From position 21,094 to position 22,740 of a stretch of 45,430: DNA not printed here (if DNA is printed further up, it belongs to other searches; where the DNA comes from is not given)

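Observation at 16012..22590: Hybrid respiratory operon: HAO-family octaheme cytochrome c + periplasmic NarG-type molybdoenzyme + small FeS subunit + NrfD-type anchor + chaperone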

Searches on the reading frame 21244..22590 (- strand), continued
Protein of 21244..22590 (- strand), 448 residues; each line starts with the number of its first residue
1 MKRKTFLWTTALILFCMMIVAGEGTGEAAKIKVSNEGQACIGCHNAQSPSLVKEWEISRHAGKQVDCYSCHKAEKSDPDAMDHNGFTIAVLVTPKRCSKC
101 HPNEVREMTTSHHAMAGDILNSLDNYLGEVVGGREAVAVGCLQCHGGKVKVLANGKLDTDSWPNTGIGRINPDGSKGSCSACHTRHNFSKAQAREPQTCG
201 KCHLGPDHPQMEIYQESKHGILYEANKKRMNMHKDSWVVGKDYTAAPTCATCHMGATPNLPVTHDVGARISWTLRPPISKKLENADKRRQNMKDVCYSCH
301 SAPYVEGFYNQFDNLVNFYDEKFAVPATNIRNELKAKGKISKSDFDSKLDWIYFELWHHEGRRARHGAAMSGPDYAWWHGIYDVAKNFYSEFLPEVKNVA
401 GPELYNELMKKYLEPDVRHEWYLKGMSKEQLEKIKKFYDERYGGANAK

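Call 36: search_protein_families(library=ncbifam, proteins=[L085:8374-11163:+, L085:11207-11779:+, L085:11810-12106:+, L098:8796-11099:+, L098:8424-8795:+, L089:8673-11198:+, L084:1861-3087:+, L096:14013-14708:+], max_evalue=0.00001)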
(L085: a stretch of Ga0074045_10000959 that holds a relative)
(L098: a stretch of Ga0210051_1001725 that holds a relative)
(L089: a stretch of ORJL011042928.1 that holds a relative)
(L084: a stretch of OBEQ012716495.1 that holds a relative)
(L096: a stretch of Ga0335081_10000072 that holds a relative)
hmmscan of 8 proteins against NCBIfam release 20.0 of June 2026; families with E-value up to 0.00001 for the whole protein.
L085:8374-11163:+ (929 aa): 23 families
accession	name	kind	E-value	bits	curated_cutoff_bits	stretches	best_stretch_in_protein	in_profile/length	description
NF010055.0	PRK13532.1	equivalog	0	1416.4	904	1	7-928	1-829/830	nitrate reductase catalytic subunit NapA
TIGR01706.1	NAPA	equivalog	0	1398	930.55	1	9-928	2-829/830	periplasmic nitrate reductase subunit alpha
TIGR01591.1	Fdh-alpha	equivalog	1.8e-107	360.1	666.25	3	52-301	2-238/672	formate dehydrogenase subunit alpha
NF041323.1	Nitr_red_NasA_Halo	equivalog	3.3e-81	273.8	1000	3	56-300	3-235/673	assimilatory nitrate reductase NasA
NF047855.1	AssmNtatRedNasC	equivalog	2.7e-77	260.7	1100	3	47-299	19-261/708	assimilatory nitrate reductase catalytic subunit NasC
NF041513.1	formate_DH_Act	exception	1.1e-44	152.6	1400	2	40-491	34-499/1067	formate dehydrogenase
TIGR01553.1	formate-DH-alph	equivalog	2e-41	141.7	814.2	2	9-287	2-292/1009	formate dehydrogenase-N subunit alpha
TIGR02166.1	dmsA_ynfE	subfamily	2.2e-36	125.3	777.7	1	9-302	1-300/794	DMSO/selenate family reductase complex A subunit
NF012032.0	PRK15488.1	equivalog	7.6e-33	113.5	694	1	7-299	1-279/759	thiosulfate reductase PhsA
TIGR01973.1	NuoG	equivalog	4.5e-29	101.7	470.05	2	49-283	215-430/606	NADH-quinone oxidoreductase subunit NuoG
NF005895.0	PRK07860.1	equivalog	1.5e-28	99.3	802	2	50-282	238-457/811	NADH-quinone oxidoreductase subunit G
TIGR01701.1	Fdhalpha-like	subfamily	7.8e-27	93.7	582.15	1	103-254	99-236/744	FdhF/YdeP family oxidoreductase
TIGR02693.1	arsenite_ox_L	equivalog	3.1e-22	78.4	359.05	1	69-227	76-234/806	arsenate reductase (azurin) large subunit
TIGR03479.1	DMSO_red_II_alp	subfamily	3.9e-20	71.6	984.75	1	46-286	52-294/913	molybdopterin-dependent oxidoreductase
NF041884.1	selenate_YnfF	exception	1.4e-19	69.5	1650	1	9-302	1-300/798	selenate/tellurate reductase subunit YnfF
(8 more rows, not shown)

L085:11207-11779:+ (190 aa): 1 family
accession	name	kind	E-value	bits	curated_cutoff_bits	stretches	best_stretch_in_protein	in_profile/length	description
NF008609.0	PRK11586.1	equivalog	1.2e-13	51.2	230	1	69-166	49-143/149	nitrate reductase cytochrome c-type subunit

L085:11810-12106:+ (98 aa): 1 family
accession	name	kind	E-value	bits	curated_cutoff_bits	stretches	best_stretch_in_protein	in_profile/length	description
NF007840.0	PRK10553.1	equivalog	2.6e-08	34.1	113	1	2-75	6-80/87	chaperone NapD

L098:8796-11099:+ (767 aa): 27 families (the best 25 are shown)
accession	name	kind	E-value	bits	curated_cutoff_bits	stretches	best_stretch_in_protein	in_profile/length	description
NF010055.0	PRK13532.1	equivalog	2.5e-216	720.7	904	2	1-537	1-571/830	nitrate reductase catalytic subunit NapA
TIGR01706.1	NAPA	equivalog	2.3e-203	677.9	930.55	3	3-286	2-297/830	periplasmic nitrate reductase subunit alpha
TIGR01591.1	Fdh-alpha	equivalog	8e-163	543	666.25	1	42-764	1-672/672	formate dehydrogenase subunit alpha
NF047855.1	AssmNtatRedNasC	equivalog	9.8e-142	473.6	1100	1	30-765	11-707/708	assimilatory nitrate reductase catalytic subunit NasC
NF041323.1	Nitr_red_NasA_Halo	equivalog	5.6e-114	382.1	1000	1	47-764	3-672/673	assimilatory nitrate reductase NasA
NF041513.1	formate_DH_Act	exception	1e-60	205.6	1400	3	34-279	37-294/1067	formate dehydrogenase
TIGR01553.1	formate-DH-alph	equivalog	3.7e-60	203.8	814.2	2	2-279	1-303/1009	formate dehydrogenase-N subunit alpha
TIGR02166.1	dmsA_ynfE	subfamily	3.8e-57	193.9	777.7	2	3-377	1-403/794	DMSO/selenate family reductase complex A subunit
TIGR02693.1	arsenite_ox_L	equivalog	1.3e-47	162.3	359.05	1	65-759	81-798/806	arsenate reductase (azurin) large subunit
TIGR01701.1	Fdhalpha-like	subfamily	3.1e-45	154.6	582.15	1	92-540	98-552/744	FdhF/YdeP family oxidoreductase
NF012032.0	PRK15488.1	equivalog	2.5e-43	148.2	694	2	1-331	1-320/759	thiosulfate reductase PhsA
NF005895.0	PRK07860.1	equivalog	1.4e-38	132.5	802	2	385-547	512-668/811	NADH-quinone oxidoreductase subunit G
TIGR03479.1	DMSO_red_II_alp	subfamily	6e-36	123.9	984.75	1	78-277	105-304/913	molybdopterin-dependent oxidoreductase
TIGR01973.1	NuoG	equivalog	7.7e-31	107.5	470.05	1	40-530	215-603/606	NADH-quinone oxidoreductase subunit NuoG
NF011566.1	PRK14990.1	exception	3e-30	104.9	1600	1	3-372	14-418/814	dimethylsulfoxide reductase subunit A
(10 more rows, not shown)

L098:8424-8795:+ (123 aa): 2 families
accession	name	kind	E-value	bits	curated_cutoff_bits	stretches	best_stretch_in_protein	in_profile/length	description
TIGR03508.1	decahem_SO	subfamily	5.8e-08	32.5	192.2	1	22-115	56-157/258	DmsE family decaheme c-type cytochrome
NF047727.1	4hemeCytCCctA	equivalog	7e-06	26.2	180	1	10-110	9-106/109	tetraheme c-type cytochrome CctA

L089:8673-11198:+ (841 aa): 25 families
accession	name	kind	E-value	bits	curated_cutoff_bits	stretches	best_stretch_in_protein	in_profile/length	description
NF010055.0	PRK13532.1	equivalog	0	1567.1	904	1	1-841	1-830/830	nitrate reductase catalytic subunit NapA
TIGR01706.1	NAPA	equivalog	0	1536.9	930.55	1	3-841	2-830/830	periplasmic nitrate reductase subunit alpha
TIGR01591.1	Fdh-alpha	equivalog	3e-121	405.7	666.25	3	47-293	2-239/672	formate dehydrogenase subunit alpha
NF041323.1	Nitr_red_NasA_Halo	equivalog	9.5e-92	308.6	1000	3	51-292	3-236/673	assimilatory nitrate reductase NasA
NF047855.1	AssmNtatRedNasC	equivalog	1.9e-88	297.5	1100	3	45-298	22-269/708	assimilatory nitrate reductase catalytic subunit NasC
TIGR01553.1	formate-DH-alph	equivalog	7.2e-50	169.7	814.2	2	3-460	2-482/1009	formate dehydrogenase-N subunit alpha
NF041513.1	formate_DH_Act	exception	3.7e-49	167.4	1400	3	43-296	42-299/1067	formate dehydrogenase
TIGR01701.1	Fdhalpha-like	subfamily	2.5e-39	135.1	582.15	2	98-242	99-231/744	FdhF/YdeP family oxidoreductase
TIGR02693.1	arsenite_ox_L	equivalog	2.3e-38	131.8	359.05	3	62-221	72-234/806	arsenate reductase (azurin) large subunit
TIGR02166.1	dmsA_ynfE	subfamily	2.3e-36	125.2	777.7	2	3-590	1-565/794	DMSO/selenate family reductase complex A subunit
NF012032.0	PRK15488.1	equivalog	2.5e-36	125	694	1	1-293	1-282/759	thiosulfate reductase PhsA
TIGR01973.1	NuoG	equivalog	5.3e-32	111.4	470.05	1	44-575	215-602/606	NADH-quinone oxidoreductase subunit NuoG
NF005895.0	PRK07860.1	equivalog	6.6e-32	110.4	802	1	45-271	238-453/811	NADH-quinone oxidoreductase subunit G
NF041783.2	mnquin_red_QrcB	equivalog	9.5e-25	86.8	440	1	45-283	54-283/695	menaquinone reductase molybdopterin-binding-like subunit QrcB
TIGR03479.1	DMSO_red_II_alp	subfamily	2.1e-23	82.3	984.75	2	48-291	63-306/913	molybdopterin-dependent oxidoreductase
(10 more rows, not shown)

L084:1861-3087:+ (408 aa): 4 families
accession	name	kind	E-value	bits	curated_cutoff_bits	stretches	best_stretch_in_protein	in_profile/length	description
NF052343.1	hydrazine_HDH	equivalog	7.4e-26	90.6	900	1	25-219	115-308/564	hydrazine dehydrogenase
TIGR03508.1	decahem_SO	subfamily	1.2e-11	44.6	192.2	1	18-94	62-133/258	DmsE family decaheme c-type cytochrome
NF041028.1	decahem_GSU2203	exception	5e-07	29.2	325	0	17-93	91-163/317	GSU2203 family decaheme c-type cytochrome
NF041198.1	UshA_like_PCGU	equivalog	5.8e-07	28.5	275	1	27-91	443-514/519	UshA-like (seleno)protein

L096:14013-14708:+ (231 aa): 0 families

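Call 40: search_protein_representatives(protein=window:21244-22590:-)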
Query: 448 residues. Proteins with E-value up to 0.001 (for the whole library): 1848; up to 1e-10: 1017; up to 1e-30: 270. The best 150 are listed.
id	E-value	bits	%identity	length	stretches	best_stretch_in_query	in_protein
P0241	2.2e-158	544.2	56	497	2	25-295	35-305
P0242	4.5e-146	503.6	56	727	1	32-399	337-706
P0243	1.1e-135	469.4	52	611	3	134-345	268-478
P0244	5.4e-134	463.8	50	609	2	35-282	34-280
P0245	6.6e-133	460.2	54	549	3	156-282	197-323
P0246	6.5e-130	450.3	52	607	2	35-282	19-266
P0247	5.5e-129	447.3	53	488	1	14-400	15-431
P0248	1.3e-127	442.7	53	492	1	9-435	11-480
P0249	1.2e-126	439.6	50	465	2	30-279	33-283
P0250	2.2e-126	438.7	51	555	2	156-442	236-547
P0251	9.6e-124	430.0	51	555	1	22-401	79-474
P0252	5.0e-113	394.7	47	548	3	158-283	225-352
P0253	2.4e-109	382.5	48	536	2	78-399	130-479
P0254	4.7e-109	381.5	44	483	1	14-432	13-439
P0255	4.5e-96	338.8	48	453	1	32-389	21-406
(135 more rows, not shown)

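Call 53: find_encoding_contigs(protein=P0121, flank=9000, max_places=2)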
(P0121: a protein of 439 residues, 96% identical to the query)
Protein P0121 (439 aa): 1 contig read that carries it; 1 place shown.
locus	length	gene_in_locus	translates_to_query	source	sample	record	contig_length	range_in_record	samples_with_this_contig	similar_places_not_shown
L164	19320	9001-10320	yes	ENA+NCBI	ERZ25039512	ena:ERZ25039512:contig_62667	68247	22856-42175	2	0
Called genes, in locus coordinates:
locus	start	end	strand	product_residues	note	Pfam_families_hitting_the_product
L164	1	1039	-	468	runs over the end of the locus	PF13291:ACT_4 (weak), PF00390:malic, PF03949:Malic_M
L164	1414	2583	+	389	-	PF13433:Peripla_BP_5, PF13458:Peripla_BP_6, PF01094:ANF_receptor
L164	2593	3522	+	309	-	PF02653:BPD_transp_2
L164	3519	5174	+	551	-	PF02653:BPD_transp_2, PF00005:ABC_tran, PF12399:BCA_ABC_TP_C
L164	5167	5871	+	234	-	PF13555:AAA_29 (weak), PF00005:ABC_tran, PF13304:AAA_21 (faint)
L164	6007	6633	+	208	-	PF00571:CBS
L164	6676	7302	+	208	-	PF00580:UvrD-helicase, PF13086:AAA_11 (weak), PF13245:AAA_19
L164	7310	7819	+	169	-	PF00580:UvrD-helicase, PF13361:UvrD_C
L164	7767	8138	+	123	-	PF13361:UvrD_C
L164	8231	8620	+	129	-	PF13361:UvrD_C, PF13538:UvrD_C_2 (faint)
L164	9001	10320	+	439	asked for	PF13435:Cytochrome_C554 (faint), PF09699:Paired_CXXCH_1 (faint), PF14522:Cytochrome_C7 (faint), PF14537:Cytochrom_c3_2 (faint), PF13447:Multi-haem_cyto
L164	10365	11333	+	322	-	PF04879:Molybdop_Fe4S4, PF00384:Molybdopterin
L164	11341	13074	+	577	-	PF00384:Molybdopterin, PF01568:Molydop_binding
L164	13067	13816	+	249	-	PF12797:Fer4_2 (weak), PF12838:Fer4_7 (weak), PF13247:Fer4_11, PF00037:Fer4, PF12797:Fer4_2, PF12837:Fer4_6, PF13237:Fer4_10, PF13247:Fer4_11, +4 more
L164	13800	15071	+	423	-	PF03916:NrfD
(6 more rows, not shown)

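Call 54: find_encoding_contigs(protein=P0123, flank=9000, max_places=2)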
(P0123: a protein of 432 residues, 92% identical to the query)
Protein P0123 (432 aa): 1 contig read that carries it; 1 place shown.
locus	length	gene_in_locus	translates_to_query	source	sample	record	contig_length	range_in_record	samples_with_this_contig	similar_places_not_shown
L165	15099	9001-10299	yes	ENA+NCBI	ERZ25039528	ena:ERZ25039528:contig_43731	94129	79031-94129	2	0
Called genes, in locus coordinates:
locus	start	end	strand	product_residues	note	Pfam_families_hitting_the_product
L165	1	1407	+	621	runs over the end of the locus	PF00662:Proton_antipo_N, PF00361:Proton_antipo_M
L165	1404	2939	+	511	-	PF00361:Proton_antipo_M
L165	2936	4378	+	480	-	PF00361:Proton_antipo_M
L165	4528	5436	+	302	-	PF00497:SBP_bac_3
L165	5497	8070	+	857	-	PF00989:PAS (weak), PF08448:PAS_4 (weak), PF13188:PAS_8 (weak), PF13426:PAS_9, PF08447:PAS_3 (weak), PF00512:HisKA (weak), PF02518:HATPase_c, PF00072:Response_reg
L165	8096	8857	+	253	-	PF04060:FeS, PF12654:DUF3786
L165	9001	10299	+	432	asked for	PF13435:Cytochrome_C554 (faint), PF14522:Cytochrome_C7 (faint), PF14537:Cytochrom_c3_2 (faint), PF09699:Paired_CXXCH_1 (faint), PF13447:Multi-haem_cyto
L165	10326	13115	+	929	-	PF04879:Molybdop_Fe4S4, PF00384:Molybdopterin, PF01568:Molydop_binding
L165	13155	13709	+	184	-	PF03892:NapB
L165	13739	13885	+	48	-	PF03927:NapD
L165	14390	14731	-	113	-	-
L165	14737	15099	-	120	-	?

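Call 55: find_encoding_contigs(protein=P0126, flank=9000, max_places=2)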
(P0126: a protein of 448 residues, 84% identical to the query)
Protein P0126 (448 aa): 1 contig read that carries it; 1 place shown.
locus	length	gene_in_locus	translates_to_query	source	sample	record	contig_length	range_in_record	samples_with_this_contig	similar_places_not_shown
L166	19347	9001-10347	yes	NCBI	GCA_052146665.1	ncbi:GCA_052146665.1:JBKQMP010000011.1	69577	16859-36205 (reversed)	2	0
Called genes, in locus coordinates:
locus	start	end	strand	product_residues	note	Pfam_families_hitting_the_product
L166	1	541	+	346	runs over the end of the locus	PF01137:RTC, PF05189:RTC_insert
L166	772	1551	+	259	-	PF01553:Acyltransferase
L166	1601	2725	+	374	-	PF04055:Radical_SAM, PF19288:CofH_C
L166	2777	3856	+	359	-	PF04055:Radical_SAM, PF19288:CofH_C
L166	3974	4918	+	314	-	PF00890:FAD_binding_2, PF01266:DAO (weak), PF01946:Thi4 (weak), PF03486:HI0933_like (weak), PF07992:Pyr_redox_2, PF12831:FAD_oxidored, PF13450:NAD_binding_8 (weak), PF13738:Pyr_redox_3, +3 more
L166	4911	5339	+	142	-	PF02985:HEAT (faint), PF13646:HEAT_2 (weak)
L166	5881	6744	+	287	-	PF01370:Epimerase, PF05368:NmrA, PF13460:NAD_binding_10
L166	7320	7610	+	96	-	-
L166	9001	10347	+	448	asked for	PF13435:Cytochrome_C554 (faint), PF14522:Cytochrome_C7 (weak), PF09699:Paired_CXXCH_1 (faint), PF14537:Cytochrom_c3_2 (faint), PF13447:Multi-haem_cyto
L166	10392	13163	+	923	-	PF04879:Molybdop_Fe4S4, PF00384:Molybdopterin, PF01568:Molydop_binding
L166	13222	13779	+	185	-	PF03892:NapB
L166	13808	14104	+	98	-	PF03927:NapD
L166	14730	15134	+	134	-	-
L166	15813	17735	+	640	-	PF00270:DEAD (weak), PF13307:Helicase_C_2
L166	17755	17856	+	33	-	-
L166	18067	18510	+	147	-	-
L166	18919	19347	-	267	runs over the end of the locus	-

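Call 92: predict_structure(alignment_id=A3)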
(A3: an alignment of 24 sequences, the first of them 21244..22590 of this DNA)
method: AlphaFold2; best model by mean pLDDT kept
length: 448 residues; sequences in the alignment: 24
mean_pLDDT: 54.4   pTM: 0.42
mean pLDDT of the five models: 54.4, 50.2, 49.8, 46.6, 45.6
residues with pLDDT >= 90: 31; 70-90: 84; 50-70: 116; < 50: 217
segments of 3 or more residues with pLDDT < 50: 23-30, 46-48, 68-190, 198-210, 212-214, 216-222, 236-283, 298-301, 370-372
pLDDT, mean of each block of 10 residues (from residue 1): 64 81 46 63 53 56 54 38 27 33 40 27 27 28 35 42 33 35 43 49 43 46 55 48 35 35 34 36 51 51 58 73 87 89 69 72 57 56 84 93 94 88 82 81 60
secondary structure, 60 per line:
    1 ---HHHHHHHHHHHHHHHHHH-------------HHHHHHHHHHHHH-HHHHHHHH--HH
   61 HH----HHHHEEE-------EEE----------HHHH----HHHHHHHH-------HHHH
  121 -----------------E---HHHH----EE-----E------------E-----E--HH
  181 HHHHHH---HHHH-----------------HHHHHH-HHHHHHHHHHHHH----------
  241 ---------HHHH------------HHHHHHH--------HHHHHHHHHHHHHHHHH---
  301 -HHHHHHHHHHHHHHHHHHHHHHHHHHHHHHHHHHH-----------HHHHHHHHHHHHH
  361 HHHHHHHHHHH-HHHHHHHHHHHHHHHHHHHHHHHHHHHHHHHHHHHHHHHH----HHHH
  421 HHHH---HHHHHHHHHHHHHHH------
elements in order: H4-21 H35-47 H49-56 H59-62 H67-70 E71-73 E81-83 H94-97 H102-109 H117-120 H142-145 H179-186 H190-193 H211-216 H218-230 H250-253 H266-272 H281-297 H302-336 H348-371 H373-412 H417-424 H428-442
